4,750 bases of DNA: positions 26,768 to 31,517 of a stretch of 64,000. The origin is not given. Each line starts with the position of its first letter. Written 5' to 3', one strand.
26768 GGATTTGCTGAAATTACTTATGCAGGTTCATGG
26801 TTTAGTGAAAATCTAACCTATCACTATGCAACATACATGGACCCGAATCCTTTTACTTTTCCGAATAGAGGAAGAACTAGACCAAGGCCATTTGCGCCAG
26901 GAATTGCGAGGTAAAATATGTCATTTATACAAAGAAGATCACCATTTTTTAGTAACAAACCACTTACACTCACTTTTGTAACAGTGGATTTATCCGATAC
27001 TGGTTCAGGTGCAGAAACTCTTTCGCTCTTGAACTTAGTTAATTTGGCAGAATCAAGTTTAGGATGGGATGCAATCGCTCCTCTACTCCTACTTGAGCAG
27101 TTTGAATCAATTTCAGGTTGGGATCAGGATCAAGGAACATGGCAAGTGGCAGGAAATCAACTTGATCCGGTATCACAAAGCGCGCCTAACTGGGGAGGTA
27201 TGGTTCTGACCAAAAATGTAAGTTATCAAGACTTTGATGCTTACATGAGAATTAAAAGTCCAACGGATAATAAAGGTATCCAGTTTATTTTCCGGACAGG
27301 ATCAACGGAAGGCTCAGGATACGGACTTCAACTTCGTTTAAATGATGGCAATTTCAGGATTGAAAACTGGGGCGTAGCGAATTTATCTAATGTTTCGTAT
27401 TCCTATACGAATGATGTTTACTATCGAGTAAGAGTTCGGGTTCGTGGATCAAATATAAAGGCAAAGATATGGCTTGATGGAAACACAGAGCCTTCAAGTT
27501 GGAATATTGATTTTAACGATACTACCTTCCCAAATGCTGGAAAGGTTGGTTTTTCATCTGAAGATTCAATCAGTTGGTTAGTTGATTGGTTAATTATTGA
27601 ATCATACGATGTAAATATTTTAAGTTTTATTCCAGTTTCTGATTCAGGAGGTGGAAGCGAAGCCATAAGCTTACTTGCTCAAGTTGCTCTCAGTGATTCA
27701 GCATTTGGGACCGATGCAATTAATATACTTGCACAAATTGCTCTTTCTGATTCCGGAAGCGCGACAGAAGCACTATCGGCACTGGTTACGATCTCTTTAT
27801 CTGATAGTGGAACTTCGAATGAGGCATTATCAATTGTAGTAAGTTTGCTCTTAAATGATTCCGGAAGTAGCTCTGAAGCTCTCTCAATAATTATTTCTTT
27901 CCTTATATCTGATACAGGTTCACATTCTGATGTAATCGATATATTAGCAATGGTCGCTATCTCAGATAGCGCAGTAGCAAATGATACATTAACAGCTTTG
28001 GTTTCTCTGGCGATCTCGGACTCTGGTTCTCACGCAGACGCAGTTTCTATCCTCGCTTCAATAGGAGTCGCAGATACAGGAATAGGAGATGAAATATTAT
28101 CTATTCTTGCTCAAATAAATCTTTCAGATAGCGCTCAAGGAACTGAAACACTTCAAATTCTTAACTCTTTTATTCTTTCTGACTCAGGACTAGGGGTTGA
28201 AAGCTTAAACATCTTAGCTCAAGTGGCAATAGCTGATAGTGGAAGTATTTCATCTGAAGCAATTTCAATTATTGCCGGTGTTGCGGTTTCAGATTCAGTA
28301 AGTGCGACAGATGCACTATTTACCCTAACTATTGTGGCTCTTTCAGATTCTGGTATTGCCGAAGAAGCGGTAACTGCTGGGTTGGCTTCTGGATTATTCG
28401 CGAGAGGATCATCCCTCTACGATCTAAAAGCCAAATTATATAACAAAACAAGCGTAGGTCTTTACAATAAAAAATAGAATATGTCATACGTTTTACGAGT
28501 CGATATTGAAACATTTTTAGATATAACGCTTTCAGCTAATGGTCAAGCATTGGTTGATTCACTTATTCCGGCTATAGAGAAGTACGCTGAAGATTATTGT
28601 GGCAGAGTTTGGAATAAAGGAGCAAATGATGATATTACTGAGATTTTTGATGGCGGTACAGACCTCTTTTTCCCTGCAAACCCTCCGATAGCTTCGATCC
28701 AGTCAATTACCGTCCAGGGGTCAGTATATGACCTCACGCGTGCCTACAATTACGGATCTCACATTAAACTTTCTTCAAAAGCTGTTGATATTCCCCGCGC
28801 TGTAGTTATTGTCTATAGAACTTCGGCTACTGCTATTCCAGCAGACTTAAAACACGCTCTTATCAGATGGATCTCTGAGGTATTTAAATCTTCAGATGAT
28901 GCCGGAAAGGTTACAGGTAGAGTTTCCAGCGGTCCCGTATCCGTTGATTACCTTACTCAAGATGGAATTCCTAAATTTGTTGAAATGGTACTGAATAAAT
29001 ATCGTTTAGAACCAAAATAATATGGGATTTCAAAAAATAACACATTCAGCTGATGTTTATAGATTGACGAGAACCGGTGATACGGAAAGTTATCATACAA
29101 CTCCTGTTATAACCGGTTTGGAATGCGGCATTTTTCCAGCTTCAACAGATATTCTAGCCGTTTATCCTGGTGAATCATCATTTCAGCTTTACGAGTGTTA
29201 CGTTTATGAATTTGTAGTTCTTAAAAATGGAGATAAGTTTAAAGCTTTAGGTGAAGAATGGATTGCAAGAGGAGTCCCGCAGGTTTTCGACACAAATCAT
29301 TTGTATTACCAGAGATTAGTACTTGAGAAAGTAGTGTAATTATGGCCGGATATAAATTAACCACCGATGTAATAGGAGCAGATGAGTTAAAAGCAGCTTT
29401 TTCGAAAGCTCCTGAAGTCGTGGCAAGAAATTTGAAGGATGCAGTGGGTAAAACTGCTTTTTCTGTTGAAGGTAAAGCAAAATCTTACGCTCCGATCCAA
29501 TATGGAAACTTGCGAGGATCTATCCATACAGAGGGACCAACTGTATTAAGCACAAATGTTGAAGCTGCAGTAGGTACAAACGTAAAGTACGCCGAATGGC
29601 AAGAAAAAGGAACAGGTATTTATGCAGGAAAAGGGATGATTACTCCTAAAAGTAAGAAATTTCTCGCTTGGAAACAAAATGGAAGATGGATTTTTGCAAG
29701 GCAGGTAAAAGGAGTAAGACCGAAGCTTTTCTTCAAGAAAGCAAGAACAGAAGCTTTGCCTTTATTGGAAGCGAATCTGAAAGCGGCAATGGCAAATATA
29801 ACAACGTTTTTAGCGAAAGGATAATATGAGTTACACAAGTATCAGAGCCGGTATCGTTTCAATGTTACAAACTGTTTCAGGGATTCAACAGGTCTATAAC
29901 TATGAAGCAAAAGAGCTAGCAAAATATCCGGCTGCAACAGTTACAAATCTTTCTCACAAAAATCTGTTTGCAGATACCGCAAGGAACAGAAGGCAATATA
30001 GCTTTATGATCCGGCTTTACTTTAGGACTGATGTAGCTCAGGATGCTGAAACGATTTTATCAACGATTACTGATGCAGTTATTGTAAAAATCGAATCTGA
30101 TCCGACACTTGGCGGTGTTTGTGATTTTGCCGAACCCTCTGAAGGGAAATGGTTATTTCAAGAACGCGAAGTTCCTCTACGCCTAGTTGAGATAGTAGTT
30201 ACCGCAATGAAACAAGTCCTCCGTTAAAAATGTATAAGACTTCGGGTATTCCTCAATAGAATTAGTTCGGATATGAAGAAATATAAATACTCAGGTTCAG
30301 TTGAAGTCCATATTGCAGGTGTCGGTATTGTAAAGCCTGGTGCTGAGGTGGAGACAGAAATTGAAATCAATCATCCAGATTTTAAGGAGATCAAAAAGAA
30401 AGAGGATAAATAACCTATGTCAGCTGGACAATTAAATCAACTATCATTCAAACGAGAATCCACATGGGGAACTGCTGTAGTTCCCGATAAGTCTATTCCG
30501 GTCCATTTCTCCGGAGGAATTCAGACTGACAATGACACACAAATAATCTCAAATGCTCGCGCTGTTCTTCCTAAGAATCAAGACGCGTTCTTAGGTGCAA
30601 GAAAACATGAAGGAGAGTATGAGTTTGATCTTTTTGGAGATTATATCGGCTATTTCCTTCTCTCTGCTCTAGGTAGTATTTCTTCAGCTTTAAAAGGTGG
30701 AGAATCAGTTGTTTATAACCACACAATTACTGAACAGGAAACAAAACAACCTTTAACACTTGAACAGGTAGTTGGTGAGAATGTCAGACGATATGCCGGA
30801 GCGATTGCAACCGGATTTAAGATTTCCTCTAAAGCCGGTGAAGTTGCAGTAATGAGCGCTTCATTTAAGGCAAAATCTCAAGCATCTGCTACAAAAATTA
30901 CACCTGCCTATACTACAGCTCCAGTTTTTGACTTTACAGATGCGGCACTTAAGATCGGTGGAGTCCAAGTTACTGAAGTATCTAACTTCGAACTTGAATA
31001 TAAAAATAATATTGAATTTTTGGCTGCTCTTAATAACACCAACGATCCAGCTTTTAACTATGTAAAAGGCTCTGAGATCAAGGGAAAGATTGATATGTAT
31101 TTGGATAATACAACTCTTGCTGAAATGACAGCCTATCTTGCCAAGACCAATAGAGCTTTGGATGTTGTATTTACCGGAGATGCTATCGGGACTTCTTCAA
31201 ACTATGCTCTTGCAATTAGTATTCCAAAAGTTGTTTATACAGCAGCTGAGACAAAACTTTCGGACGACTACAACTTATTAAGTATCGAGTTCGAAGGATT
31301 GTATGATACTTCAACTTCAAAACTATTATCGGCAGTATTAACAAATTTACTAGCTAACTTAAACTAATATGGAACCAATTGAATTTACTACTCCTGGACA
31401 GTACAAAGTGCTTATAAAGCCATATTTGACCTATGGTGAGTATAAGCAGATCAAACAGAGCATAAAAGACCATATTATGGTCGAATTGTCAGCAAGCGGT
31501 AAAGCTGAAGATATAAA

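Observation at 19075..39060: Seven copies of a conserved ~35-bp intergenic element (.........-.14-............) punctuating the structural and lysis operon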

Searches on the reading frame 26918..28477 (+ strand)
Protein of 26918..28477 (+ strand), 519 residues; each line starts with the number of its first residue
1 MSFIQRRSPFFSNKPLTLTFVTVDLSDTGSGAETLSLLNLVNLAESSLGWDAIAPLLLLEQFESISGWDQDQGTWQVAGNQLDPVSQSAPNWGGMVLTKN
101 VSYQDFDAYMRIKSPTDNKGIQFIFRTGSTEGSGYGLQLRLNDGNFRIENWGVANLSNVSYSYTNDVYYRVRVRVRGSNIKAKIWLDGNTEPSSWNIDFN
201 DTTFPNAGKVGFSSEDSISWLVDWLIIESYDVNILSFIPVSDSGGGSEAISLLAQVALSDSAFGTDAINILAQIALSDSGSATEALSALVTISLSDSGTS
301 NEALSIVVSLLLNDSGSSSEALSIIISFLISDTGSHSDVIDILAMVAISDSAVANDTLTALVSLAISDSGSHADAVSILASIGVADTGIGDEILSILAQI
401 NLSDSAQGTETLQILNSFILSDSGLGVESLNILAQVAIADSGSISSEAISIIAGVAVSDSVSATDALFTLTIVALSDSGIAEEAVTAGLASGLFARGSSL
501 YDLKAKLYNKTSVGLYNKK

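Call 7: search_protein_families(library=phrogs, proteins=[window:26918-28477:+], max_evalue=0.01)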
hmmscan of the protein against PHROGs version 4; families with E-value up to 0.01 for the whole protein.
window:26918-28477:+ (519 aa): 1 family
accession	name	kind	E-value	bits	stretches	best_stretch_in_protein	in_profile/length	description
phrog_24476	-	other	4.9e-08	32.2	1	158-215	956-1012/1066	phosphodiesterase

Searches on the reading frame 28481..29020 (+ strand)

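Call 7: search_protein_families(library=phrogs, proteins=[window:28481-29020:+], max_evalue=0.01)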
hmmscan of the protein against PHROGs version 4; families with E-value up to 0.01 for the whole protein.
window:28481-29020:+ (179 aa): 2 families
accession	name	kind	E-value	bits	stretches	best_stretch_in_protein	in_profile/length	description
phrog_442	-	connector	1e-14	55.5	1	20-177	103-263/270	head-tail adaptor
phrog_1161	-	connector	0.00067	20.9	0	141-175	64-95/106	head-tail adaptor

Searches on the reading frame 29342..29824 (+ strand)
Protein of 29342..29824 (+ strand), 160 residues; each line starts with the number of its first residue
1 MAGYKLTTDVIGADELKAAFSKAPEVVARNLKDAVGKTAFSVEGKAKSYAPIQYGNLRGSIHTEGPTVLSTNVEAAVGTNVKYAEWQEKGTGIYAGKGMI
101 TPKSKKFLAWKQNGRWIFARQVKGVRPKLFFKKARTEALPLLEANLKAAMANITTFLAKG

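Call 7: search_protein_families(library=phrogs, proteins=[window:29342-29824:+], max_evalue=0.01)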
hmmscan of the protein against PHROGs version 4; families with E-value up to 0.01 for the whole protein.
window:29342-29824:+ (160 aa): 3 families
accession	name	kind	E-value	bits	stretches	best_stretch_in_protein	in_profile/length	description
phrog_5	-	connector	6.3e-16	59.9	1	8-150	93-205/239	tail completion or Neck1 protein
phrog_927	-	connector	0.0006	21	1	14-62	11-59/168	tail completion or Neck1 protein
phrog_2325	-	tail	0.0055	17.7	1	14-93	24-97/132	minor tail protein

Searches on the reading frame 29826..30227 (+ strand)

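Call 7: search_protein_families(library=phrogs, proteins=[window:29826-30227:+], max_evalue=0.01)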
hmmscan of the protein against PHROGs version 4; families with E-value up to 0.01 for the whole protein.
window:29826-30227:+ (133 aa): 4 families
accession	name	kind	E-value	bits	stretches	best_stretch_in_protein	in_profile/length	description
phrog_4204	-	connector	1.2e-06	29.7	1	5-126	7-134/147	tail terminator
phrog_78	-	connector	7.1e-05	24.2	1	10-80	8-85/122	tail terminator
phrog_17840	-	connector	0.00039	21.2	1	1-101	2-105/138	tail terminator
phrog_8346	-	unknown function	0.00056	21.1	1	6-100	14-108/143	-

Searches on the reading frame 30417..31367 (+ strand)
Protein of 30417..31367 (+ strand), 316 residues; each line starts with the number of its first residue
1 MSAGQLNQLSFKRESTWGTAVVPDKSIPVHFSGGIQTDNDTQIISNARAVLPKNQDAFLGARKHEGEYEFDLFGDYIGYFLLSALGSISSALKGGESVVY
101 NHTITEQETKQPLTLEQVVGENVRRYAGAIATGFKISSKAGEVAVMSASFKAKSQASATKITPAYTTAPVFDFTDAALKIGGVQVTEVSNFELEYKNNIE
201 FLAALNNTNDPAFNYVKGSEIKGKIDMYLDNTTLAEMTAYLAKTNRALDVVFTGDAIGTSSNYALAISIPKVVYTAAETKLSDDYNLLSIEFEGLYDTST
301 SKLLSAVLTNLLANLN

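Call 7: search_protein_families(library=phrogs, proteins=[window:30417-31367:+], max_evalue=0.01)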
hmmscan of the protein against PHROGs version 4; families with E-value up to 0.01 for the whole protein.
window:30417-31367:+ (316 aa): 1 family
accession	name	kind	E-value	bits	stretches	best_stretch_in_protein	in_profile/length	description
phrog_290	-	tail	5.4e-34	119.2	1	1-302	13-323/411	minor tail protein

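Call 14: find_related_loci(query=window:30417-31367:+, collection=viral_contigs, flank=10000)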
Query window:30417-31367:+ (316 aa) in viral_contigs; peptide patterns used: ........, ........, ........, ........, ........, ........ (x = any residue, [..] = any of these).
12 stretches matched a pattern, but none encodes a relative of the query by tblastn (E <= 1e-3).

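Call 15: find_related_loci(query=window:30417-31367:+, collection=genome_contigs, flank=10000)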
Query window:30417-31367:+ (316 aa) in genome_contigs; peptide patterns used: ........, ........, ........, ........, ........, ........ (x = any residue, [..] = any of these).
62 stretches matched a pattern, but none encodes a relative of the query by tblastn (E <= 1e-3).
